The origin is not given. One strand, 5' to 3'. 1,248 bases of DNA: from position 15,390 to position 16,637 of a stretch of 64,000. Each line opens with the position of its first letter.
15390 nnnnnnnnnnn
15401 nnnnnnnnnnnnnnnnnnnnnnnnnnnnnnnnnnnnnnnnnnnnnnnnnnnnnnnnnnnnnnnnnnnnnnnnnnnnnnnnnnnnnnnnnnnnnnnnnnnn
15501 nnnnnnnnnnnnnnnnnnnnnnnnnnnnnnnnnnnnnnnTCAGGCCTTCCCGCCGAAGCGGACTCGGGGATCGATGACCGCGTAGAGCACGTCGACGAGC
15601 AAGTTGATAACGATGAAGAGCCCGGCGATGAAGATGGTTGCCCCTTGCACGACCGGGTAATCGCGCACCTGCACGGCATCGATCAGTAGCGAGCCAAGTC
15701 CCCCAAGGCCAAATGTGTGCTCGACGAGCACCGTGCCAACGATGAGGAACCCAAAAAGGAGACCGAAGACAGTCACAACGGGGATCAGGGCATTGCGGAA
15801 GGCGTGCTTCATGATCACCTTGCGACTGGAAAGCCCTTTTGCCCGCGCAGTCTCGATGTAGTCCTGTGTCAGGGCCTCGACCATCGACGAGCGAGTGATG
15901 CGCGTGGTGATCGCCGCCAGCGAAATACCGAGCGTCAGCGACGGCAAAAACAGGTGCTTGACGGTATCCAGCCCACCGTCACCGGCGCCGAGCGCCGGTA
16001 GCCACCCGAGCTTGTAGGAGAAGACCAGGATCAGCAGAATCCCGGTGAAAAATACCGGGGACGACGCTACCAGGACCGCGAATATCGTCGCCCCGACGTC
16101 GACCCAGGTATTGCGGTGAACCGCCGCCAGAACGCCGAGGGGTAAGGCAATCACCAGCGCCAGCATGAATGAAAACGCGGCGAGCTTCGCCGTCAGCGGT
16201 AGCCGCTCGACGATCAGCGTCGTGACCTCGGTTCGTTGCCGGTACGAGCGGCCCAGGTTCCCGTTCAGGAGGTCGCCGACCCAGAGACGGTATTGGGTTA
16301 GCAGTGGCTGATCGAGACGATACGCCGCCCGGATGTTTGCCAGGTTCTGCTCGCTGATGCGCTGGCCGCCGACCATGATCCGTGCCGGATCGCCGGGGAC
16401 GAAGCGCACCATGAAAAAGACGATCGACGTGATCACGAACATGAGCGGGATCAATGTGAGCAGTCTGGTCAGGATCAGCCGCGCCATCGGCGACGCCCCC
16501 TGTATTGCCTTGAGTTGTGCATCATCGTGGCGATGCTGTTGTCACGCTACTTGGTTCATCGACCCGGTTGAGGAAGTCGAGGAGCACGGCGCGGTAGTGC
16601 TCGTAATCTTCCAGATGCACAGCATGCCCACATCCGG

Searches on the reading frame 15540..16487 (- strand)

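Call 66: search_protein_families(library=pfam, proteins=[window:15540-16487:-], max_evalue=0.0001)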
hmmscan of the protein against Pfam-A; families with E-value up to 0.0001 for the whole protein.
window:15540-16487:- (315 aa): 2 families
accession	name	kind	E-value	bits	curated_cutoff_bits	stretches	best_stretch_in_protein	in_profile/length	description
PF00528.27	BPD_transp_1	-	7.3e-42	143.6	26.4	1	114-310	1-183/184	Binding-protein-dependent transport system inner membrane component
PF19300.4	BPD_transp_1_N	-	4.8e-15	56.2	23.8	1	1-103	1-114/114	Binding-prot-dependent transport system membrane comp, N-term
